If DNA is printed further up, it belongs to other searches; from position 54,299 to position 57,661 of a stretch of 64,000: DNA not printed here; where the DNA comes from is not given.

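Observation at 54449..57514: Tandem fusion of two complete PilB/GspE secretion ATPases in one 1021-aa protein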

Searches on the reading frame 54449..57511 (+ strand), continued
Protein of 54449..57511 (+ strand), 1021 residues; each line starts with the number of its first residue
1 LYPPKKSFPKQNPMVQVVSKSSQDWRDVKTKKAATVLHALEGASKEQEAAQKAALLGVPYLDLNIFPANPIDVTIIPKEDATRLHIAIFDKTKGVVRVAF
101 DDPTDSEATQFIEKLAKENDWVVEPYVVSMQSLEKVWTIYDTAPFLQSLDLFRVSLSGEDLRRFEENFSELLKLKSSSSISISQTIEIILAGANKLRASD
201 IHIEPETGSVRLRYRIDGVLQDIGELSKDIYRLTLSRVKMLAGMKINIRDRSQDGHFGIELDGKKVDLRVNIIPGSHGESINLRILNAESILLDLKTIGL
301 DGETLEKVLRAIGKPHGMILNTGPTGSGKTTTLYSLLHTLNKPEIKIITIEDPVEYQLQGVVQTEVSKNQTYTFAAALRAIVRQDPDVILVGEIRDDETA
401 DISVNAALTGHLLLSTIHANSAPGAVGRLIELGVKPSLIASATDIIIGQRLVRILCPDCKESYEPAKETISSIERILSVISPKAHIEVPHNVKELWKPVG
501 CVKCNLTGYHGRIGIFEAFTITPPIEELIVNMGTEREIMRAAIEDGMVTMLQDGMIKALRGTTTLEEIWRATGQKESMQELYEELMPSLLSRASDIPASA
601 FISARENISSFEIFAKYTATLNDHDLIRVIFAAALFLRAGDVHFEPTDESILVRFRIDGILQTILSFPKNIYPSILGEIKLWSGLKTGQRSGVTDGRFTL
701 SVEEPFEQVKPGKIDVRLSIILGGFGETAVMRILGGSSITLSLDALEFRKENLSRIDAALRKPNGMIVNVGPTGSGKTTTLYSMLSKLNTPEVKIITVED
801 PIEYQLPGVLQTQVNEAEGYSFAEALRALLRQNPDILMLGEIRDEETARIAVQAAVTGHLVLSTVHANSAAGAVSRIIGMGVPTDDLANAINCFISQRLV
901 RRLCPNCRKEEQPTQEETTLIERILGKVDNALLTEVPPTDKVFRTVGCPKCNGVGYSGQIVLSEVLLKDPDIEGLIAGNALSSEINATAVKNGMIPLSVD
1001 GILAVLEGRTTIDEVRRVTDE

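Call 49: predict_structure(alignment_id=A1)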
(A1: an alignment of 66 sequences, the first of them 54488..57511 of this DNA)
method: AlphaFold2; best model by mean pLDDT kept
length: 1008 residues; sequences in the alignment: 66
mean_pLDDT: 81.0   pTM: 0.48
mean pLDDT of the five models: 81.0, 81.0, 77.7, 76.4, 76.3
residues with pLDDT >= 90: 262; 70-90: 598; 50-70: 94; < 50: 54
segments of 3 or more residues with pLDDT < 50: 1-10, 130-144, 146-166, 574-578, 723-725
pLDDT, mean of each block of 10 residues (from residue 1): 35 58 63 77 83 76 85 87 87 86 87 87 74 32 39 42 50 76 81 85 75 80 83 80 74 79 86 71 84 89 91 83 87 87 78 76 87 90 90 92 90 91 90 92 91 77 75 70 85 81 91 88 86 87 91 85 67 51 84 83 85 87 84 89 77 85 77 63 77 76 79 84 63 85 91 91 86 87 81 77 77 85 91 92 94 90 92 94 91 90 90 78 79 79 86 94 92 90 91 91 83
secondary structure, 60 per line:
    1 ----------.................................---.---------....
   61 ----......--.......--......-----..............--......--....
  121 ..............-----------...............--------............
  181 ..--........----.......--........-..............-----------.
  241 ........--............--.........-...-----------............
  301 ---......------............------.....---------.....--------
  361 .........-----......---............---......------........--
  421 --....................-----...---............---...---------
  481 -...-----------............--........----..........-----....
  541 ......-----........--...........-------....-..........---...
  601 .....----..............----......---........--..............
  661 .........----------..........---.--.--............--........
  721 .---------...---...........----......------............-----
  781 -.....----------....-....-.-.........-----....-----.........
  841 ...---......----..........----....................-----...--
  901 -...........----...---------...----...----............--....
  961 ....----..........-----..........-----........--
elements in order (helices of 4 or more, strands of 3 or more residues): H11-43 H57-60 H65-70 E73-79 E82-87 H93-106 E109-114 H117-134 H146-160 H169-182 E185-192 E197-203 E206-213 H215-228 E240-248 E251-262 E265-273 H289-300 E304-309 H316-327 E334-338 E348-352 H361-369 E375-380 H384-395 E399-404 H411-418 H423-429 E430-442 E448-450 H454-465 E482-484 E496-507 H510-517 H522-531 H537-546 H552-559 H562-572 E580-583 H585-594 H598-605 H610-623 E628-633 E637-644 E647-655 H656-669 E680-689 E699-710 E713-721 H737-747 E752-757 H764-775 E782-786 E797-800 H809-817 E823-826 H832-843 E847-852 H857-866 H871-877 E878-890 E896-898 H902-912 E929-931 E943-954 H957-964 H969-978 H984-993 H999-1006
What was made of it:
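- The low-confidence hinge between the modules is only about 5-10 residues long (call 49).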

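Call 51: search_protein_families(library=pfam, proteins=[L007:6679-7719:-, L007:8023-8466:-, L007:8508-8936:-, L007:9087-9722:+, L007:11545-12630:+, L007:12575-13717:+, L006:5502-6368:-, L006:8266-9483:+, L006:9540-10481:+, L006:4676-5305:-], max_evalue=0.001)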
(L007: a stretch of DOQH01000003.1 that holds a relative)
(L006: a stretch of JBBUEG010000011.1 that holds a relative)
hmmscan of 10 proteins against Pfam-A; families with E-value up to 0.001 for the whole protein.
L007:6679-7719:- (346 aa): 1 family
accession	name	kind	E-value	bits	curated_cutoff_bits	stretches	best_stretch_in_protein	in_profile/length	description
PF00152.25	tRNA-synt_2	-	2.4e-59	201.3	25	1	3-339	11-305/308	tRNA synthetases class II (D, K and N)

L007:8023-8466:- (147 aa): 1 family
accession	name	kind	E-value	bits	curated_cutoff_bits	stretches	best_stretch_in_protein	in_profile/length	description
PF00436.31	SSB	-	3.3e-35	120.7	26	1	2-105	1-104/104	Single-strand binding protein family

L007:8508-8936:- (142 aa): 1 family
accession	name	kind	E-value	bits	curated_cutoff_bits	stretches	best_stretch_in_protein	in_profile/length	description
PF01250.22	Ribosomal_S6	-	7e-14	52.2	27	1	2-89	1-88/90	Ribosomal protein S6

L007:9087-9722:+ (212 aa): 0 families

L007:11545-12630:+ (362 aa): 1 family
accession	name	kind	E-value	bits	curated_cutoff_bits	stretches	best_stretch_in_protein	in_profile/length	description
PF00482.28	T2SSF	-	1.6e-52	177.2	25.2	2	231-354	1-125/125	Type II secretion system (T2SS), protein F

L007:12575-13717:+ (381 aa): 4 families
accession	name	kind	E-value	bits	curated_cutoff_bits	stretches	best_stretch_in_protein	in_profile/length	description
PF11104.14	PilM_2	-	3.2e-46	158.3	27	1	33-374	1-339/340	Type IV pilus assembly protein PilM;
PF14450.12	FtsA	-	2.4e-12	47.7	31.8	1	217-369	3-127/127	Cell division protein FtsA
PF06723.19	MreB_Mbl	-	2.4e-05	23.8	27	0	280-343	242-305/327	MreB/Mbl protein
PF25216.1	Volactin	-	5.7e-05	23.2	35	1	217-335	171-291/321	Volactin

L006:5502-6368:- (288 aa): 5 families
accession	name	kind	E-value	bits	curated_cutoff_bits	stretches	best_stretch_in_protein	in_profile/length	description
PF13847.12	Methyltransf_31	-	4.7e-07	30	27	1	84-170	28-110/145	Methyltransferase domain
PF08241.18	Methyltransf_11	-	1.2e-06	29.5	21.2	1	75-168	8-94/95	Methyltransferase domain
PF13649.12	Methyltransf_25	-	9e-06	26.7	27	1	75-165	9-97/97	Methyltransferase domain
PF08242.18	Methyltransf_12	-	1.2e-05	26.3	30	1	80-167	14-98/98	Methyltransferase domain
PF11899.13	DUF3419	-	0.00022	21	28.2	1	108-187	267-350/385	Protein of unknown function (DUF3419)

L006:8266-9483:+ (406 aa): 1 family
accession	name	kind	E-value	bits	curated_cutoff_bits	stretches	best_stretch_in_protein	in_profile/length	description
PF00482.28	T2SSF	-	2.2e-57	192.9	25.2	2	71-194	1-125/125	Type II secretion system (T2SS), protein F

L006:9540-10481:+ (314 aa): 0 families

L006:4676-5305:- (209 aa): 3 families
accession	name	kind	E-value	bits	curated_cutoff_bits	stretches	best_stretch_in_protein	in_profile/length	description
PF18765.7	Polbeta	-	2.1e-11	44.3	26.9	1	101-190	3-88/93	Polymerase beta, Nucleotidyltransferase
PF01909.29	NTP_transf_2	-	1.4e-10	41.9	21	1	101-178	4-86/93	Nucleotidyltransferase domain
PF24033.1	DUF7342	-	9.2e-06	26.2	31.6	1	37-109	20-90/150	Family of unknown function (DUF7342)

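Call 52: find_encoding_contigs(protein=P0138, flank=8000, max_places=2)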
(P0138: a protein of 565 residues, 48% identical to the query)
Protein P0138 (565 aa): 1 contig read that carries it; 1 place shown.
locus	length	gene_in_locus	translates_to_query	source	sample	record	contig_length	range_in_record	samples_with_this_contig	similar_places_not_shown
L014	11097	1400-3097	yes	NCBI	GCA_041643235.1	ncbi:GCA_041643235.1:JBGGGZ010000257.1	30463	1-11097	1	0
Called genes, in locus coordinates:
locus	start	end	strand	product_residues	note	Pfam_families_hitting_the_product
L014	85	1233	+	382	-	PF01368:DHH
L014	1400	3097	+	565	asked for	PF05157:MshEN (weak), PF00437:T2SSE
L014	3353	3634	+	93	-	-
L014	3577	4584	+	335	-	PF05496:RuvB_N, PF07728:AAA_5 (faint), PF00004:AAA, PF17864:AAA_lid_4, PF05491:WHD_RuvB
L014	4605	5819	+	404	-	PF18895:T4SS_pilin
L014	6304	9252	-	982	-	PF00912:Transgly, PF00905:Transpeptidase, PF17957:Big_7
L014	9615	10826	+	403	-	PF00579:tRNA-synt_1b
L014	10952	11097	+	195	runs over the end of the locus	-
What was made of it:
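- The single-module P0138 sits at DHH | PilB | RuvB (call 52). In L014 a T4SS_pilin-domain gene follows RuvB (call 52).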
